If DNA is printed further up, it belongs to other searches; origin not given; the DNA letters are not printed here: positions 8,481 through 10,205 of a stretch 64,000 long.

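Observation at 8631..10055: MurC-slot Mur ligase homologue with loss of both the glycine-rich loop and the ATP P-loop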

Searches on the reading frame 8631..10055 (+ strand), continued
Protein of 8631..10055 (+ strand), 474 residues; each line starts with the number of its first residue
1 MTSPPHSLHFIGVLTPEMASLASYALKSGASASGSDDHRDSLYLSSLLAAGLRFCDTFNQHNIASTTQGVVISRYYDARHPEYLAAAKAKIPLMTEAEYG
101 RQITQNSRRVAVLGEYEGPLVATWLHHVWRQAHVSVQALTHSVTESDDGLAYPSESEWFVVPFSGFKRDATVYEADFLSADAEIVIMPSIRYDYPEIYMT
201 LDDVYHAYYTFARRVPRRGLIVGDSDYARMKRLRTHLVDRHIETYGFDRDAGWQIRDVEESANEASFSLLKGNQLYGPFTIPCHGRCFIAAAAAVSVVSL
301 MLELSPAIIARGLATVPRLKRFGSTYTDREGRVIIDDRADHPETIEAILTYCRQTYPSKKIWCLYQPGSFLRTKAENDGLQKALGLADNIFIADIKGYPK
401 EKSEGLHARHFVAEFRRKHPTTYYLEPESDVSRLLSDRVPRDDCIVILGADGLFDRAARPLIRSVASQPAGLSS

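Call 37: search_solved_structures(query=A2, max_evalue=1e-10, show_alignments=5)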
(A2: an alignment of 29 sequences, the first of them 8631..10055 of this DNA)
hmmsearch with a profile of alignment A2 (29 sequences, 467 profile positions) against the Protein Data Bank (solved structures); distinct sequences matched with E-value up to 1e-10: 14.
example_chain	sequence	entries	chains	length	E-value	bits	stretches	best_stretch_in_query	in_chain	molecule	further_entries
9ir5_A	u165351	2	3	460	1.1e-49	172.6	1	6-454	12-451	UDP-N-acetylmuramate--L-alanine ligase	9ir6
6cau_A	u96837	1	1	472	2e-43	151.9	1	2-453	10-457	UDP-N-acetylmuramate--L-alanine ligase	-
4hv4_A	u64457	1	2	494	8.5e-43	149.9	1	2-459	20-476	UDP-N-acetylmuramate--L-alanine ligase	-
29zm_A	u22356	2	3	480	5e-39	137.5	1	2-451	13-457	UDP-N-acetylmuramate--L-alanine ligase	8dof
9s8i_A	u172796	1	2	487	5.3e-39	137.4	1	2-451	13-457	UDP-N-acetylmuramate--L-alanine ligase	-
2f00_A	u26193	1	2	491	8.2e-39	136.7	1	2-453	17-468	UDP-N-acetylmuramate--L-alanine ligase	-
1gqq_A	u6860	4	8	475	8.7e-39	136.7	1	2-453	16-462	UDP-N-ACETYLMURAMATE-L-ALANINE LIGASE | UDP-N-acetylmuramate--alanine ligase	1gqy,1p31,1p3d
6x9f_A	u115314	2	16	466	1.3e-38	136.1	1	5-451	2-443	UDP-N-acetylmuramate--L-alanine ligase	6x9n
1j6u_A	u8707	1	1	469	2.2e-26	95.7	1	235-450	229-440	UDP-N-acetylmuramate-alanine ligase MurC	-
3hn7_A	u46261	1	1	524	1e-25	93.6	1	6-222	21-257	UDP-N-acetylmuramate-L-alanine ligase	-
8egm_A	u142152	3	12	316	6.9e-19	71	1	3-316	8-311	UDP-N-acetylmuramate--L-alanine ligase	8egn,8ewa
5vvw_A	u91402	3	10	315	9.5e-19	70.6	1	3-316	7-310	UDP-N-acetylmuramate--L-alanine ligase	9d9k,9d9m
7bva_A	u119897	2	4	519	9.1e-16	60.8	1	5-451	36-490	UDP-N-acetylmuramate--L-alanine ligase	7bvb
3eag_A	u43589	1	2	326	1.2e-14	57.1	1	3-321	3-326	UDP-N-acetylmuramate:L-alanyl-gamma-D-glutamyl-meso-diaminopimelate ligase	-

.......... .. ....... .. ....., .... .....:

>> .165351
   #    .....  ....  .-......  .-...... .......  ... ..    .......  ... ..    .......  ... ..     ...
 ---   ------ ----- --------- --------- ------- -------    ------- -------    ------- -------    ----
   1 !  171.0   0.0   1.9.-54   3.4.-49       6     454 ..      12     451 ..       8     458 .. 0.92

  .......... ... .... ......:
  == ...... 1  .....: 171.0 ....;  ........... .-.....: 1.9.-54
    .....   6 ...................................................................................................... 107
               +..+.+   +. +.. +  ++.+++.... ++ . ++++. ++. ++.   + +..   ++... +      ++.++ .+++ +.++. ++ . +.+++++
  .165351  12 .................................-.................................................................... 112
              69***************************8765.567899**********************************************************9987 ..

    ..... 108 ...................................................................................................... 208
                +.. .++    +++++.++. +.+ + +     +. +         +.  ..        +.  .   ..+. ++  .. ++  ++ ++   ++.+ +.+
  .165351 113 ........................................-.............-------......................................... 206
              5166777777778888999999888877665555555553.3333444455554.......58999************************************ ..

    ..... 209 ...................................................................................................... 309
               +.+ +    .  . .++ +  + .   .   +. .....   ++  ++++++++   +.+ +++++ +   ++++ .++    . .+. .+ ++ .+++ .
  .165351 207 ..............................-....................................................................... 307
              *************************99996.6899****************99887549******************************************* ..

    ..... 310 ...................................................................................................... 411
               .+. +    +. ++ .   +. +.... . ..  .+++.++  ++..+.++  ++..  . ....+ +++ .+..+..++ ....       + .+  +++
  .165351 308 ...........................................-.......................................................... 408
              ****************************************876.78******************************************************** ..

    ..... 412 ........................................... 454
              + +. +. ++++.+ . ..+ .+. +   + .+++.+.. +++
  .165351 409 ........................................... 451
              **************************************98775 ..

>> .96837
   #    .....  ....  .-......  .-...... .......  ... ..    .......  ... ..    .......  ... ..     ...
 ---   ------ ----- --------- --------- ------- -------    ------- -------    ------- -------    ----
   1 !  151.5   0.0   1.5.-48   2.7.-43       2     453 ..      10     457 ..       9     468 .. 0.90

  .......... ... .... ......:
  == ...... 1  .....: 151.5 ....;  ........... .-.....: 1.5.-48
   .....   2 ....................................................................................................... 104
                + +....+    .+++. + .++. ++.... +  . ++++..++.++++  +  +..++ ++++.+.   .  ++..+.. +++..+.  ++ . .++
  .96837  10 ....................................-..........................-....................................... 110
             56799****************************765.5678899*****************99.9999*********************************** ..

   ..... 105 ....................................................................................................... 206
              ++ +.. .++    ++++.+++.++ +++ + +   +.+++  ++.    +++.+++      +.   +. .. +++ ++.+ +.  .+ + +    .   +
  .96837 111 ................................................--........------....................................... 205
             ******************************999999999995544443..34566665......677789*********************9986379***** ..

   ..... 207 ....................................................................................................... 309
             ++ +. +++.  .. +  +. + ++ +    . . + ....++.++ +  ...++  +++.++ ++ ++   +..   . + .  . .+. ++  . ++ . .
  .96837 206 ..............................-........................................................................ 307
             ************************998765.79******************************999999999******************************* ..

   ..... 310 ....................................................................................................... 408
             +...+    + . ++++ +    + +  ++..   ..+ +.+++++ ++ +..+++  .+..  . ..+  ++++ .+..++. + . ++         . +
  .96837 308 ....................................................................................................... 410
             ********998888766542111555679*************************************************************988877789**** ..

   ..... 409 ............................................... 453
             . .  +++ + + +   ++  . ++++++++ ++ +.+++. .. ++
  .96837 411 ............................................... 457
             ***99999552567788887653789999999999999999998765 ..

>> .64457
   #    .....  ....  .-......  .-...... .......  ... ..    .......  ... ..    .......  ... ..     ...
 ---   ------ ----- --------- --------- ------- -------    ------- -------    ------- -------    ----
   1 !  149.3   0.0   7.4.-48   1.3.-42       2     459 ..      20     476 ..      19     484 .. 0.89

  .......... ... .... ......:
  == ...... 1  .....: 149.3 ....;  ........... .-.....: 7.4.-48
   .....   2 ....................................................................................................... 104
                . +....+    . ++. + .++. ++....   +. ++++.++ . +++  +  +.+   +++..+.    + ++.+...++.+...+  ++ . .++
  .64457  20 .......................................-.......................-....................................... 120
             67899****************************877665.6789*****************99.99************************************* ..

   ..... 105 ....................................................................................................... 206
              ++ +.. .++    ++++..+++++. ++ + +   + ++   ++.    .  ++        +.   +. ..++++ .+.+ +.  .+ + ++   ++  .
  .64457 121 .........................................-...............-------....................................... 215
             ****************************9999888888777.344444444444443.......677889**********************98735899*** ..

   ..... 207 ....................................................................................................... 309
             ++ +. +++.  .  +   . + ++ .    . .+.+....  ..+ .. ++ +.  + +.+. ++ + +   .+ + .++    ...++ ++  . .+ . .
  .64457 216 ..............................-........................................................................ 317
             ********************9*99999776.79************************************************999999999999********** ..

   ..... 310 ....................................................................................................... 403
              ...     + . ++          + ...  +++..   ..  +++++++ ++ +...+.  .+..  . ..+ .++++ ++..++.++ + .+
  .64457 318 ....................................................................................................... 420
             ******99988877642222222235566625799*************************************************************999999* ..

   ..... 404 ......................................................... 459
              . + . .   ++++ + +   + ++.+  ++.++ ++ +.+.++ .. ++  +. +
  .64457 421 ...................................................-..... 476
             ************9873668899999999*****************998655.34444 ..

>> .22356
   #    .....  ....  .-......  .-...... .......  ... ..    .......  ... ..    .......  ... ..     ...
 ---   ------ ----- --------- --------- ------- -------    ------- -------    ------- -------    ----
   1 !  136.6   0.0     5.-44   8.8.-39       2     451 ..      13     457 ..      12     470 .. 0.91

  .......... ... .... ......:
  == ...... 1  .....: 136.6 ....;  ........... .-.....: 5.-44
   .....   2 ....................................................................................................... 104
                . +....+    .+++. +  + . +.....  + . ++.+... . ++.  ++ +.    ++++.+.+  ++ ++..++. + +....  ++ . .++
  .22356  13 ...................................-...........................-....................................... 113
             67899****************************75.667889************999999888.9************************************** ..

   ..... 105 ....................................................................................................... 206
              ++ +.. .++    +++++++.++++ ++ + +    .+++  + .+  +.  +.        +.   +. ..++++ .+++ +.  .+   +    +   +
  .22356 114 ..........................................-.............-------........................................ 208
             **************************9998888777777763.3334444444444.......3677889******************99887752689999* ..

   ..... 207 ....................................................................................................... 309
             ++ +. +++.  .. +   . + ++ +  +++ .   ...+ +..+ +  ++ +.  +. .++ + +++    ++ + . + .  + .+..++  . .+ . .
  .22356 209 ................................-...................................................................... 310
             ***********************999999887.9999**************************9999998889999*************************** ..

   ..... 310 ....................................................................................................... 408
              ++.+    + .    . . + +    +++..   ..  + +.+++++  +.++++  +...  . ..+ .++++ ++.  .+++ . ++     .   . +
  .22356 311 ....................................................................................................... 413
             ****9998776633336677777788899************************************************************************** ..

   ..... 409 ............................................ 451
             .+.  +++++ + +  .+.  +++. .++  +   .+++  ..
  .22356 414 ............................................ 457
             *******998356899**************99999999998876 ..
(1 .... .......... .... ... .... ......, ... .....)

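Call 48: find_encoding_contigs(protein=P0044, flank=10000, max_places=2)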
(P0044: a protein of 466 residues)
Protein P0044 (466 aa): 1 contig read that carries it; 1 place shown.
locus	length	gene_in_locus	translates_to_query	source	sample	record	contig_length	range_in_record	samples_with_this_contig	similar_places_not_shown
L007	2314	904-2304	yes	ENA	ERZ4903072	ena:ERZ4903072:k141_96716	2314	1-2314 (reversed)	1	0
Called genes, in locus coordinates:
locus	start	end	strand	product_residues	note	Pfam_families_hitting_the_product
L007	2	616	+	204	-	?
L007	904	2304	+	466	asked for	PF01225:Mur_ligase, PF08245:Mur_ligase_M, PF02875:Mur_ligase_C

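Call 49: find_encoding_contigs(protein=P0007, flank=10000, max_places=2)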
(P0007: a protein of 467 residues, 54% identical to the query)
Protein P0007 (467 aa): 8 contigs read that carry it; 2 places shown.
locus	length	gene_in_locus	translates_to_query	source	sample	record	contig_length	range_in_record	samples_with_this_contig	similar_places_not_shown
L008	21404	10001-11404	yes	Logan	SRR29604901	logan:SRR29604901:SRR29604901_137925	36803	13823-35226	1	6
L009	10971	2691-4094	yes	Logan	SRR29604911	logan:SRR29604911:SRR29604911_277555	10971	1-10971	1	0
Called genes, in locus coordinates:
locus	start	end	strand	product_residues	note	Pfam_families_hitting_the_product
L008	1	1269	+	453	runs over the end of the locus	PF00587:tRNA-synt_2b, PF03129:HGTP_anticodon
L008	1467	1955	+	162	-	PF02381:MraZ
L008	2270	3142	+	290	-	PF01795:Methyltransf_5, PF01189:Methyltr_RsmB-F (faint), PF13847:Methyltransf_31 (faint)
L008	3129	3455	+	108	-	PF19579:FtsL_2 (weak)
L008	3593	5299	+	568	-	PF03717:PBP_dimer, PF00905:Transpeptidase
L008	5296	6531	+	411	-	PF08245:Mur_ligase_M, PF02875:Mur_ligase_C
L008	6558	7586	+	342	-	PF00953:Glycos_transf_4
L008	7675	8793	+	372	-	PF01098:FTSW_RODA_SPOVE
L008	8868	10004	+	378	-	PF03033:Glyco_transf_28, PF13692:Glyco_trans_1_4 (faint), PF04101:Glyco_tran_28_C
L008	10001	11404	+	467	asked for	PF01225:Mur_ligase (weak), PF02875:Mur_ligase_C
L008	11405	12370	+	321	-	PF01565:FAD_binding_4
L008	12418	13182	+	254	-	PF08478:POTRA_1 (weak), PF03799:FtsQ_DivIB_C (weak)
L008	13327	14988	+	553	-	PF01368:DHH, PF02272:DHHA1, PF17768:RecJ_OB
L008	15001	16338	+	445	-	PF18073:Zn_ribbon_LapB, PF13481:AAA_25, PF03796:DnaB_C (weak), PF06745:ATPase, PF08423:Rad51 (faint), PF23442:DUF7125 (weak), PF13401:AAA_22 (weak)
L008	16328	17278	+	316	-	PF01850:PIN (weak)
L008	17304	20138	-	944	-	PF00912:Transgly, PF00905:Transpeptidase, PF17957:Big_7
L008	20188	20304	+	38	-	-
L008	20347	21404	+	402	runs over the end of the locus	PF00579:tRNA-synt_1b, PF22421:SYY_C-terminal (weak), PF01479:S4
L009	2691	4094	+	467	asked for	PF01225:Mur_ligase (weak), PF02875:Mur_ligase_C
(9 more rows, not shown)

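Call 57: find_homologous_proteins(query=P0043, max_evalue=1e-30)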
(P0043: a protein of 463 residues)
Query P0043 (463 aa): 23 proteins with E <= 1e-30 among 8000 candidates.
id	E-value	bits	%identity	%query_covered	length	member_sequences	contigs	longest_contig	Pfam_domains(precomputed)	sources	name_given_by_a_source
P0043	0.0e+0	1052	100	100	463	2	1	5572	PF02875.27,PF08245.19,PF01225.31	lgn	-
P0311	7.0e-178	610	58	99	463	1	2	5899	PF02875.27,PF08245.19,PF01225.31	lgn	-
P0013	2.7e-99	351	40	98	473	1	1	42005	PF02875.27,PF01225.31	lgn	-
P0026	1.3e-98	349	41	97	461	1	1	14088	PF02875.27,PF08245.19,PF01225.31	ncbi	-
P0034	3.9e-97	344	42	94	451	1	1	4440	PF02875.27,PF08245.19,PF01225.31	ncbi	-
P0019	2.8e-96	341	39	99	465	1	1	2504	PF02875.27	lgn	-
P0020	1.2e-94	336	45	86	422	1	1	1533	PF02875.27,PF08245.19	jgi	jgi:UDP-N-acetylmuramate--alanine ligase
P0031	6.0e-94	333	39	98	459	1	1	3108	PF02875.27,PF01225.31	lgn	-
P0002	1.5e-93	332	38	98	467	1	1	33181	PF02875.27,PF01225.31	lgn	-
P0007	5.8e-93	330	39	99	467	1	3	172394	PF02875.27,PF01225.31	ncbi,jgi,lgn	jgi:UDP-N-acetylmuramate--alanine ligase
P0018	9.4e-92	326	37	97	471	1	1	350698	PF02875.27,PF08245.19,PF01225.31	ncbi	-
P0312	1.6e-88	315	40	95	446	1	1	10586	PF02875.27,PF08245.19,PF01225.31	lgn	-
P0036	1.1e-80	290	37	94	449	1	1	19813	PF02875.27,PF01225.31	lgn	-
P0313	5.6e-39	152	27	98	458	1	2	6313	PF02875.27,PF08245.19,PF01225.31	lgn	-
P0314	1.9e-38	150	27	96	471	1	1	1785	PF02875.27,PF08245.19,PF01225.31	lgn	-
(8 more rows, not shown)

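Call 62: find_encoding_contigs(protein=P0002, flank=10000, max_places=1)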
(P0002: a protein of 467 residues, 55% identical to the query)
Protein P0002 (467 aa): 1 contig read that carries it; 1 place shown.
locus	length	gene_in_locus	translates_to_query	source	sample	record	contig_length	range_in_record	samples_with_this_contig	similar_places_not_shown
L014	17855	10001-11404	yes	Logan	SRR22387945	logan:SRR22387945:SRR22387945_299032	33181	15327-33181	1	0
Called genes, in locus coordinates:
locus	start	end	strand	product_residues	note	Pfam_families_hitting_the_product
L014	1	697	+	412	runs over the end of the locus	PF08245:Mur_ligase_M, PF02875:Mur_ligase_C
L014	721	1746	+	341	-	PF00953:Glycos_transf_4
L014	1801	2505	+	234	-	PF01255:Prenyltransf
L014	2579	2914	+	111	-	PF11969:DcpS_C, PF01230:HIT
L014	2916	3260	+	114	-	PF04266:ASCH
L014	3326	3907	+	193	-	PF01928:CYTH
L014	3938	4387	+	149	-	PF01243:PNPOx_N (weak)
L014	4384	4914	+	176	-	-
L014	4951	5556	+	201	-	PF00293:NUDIX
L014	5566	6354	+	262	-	PF00459:Inositol_P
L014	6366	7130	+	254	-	PF00459:Inositol_P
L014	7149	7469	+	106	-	-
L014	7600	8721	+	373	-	PF01098:FTSW_RODA_SPOVE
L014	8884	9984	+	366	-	PF03033:Glyco_transf_28, PF04101:Glyco_tran_28_C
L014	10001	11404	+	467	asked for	PF01225:Mur_ligase (faint), PF02875:Mur_ligase_C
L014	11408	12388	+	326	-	PF01565:FAD_binding_4, PF02873:MurB_C (weak)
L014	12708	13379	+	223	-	PF08478:POTRA_1 (faint)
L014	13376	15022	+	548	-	PF01368:DHH, PF02272:DHHA1, PF17768:RecJ_OB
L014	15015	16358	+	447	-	PF18073:Zn_ribbon_LapB, PF03796:DnaB_C (weak), PF13481:AAA_25, PF23442:DUF7125, PF06745:ATPase, PF13401:AAA_22 (weak)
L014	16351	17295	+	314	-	PF01850:PIN (weak)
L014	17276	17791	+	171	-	PF00293:NUDIX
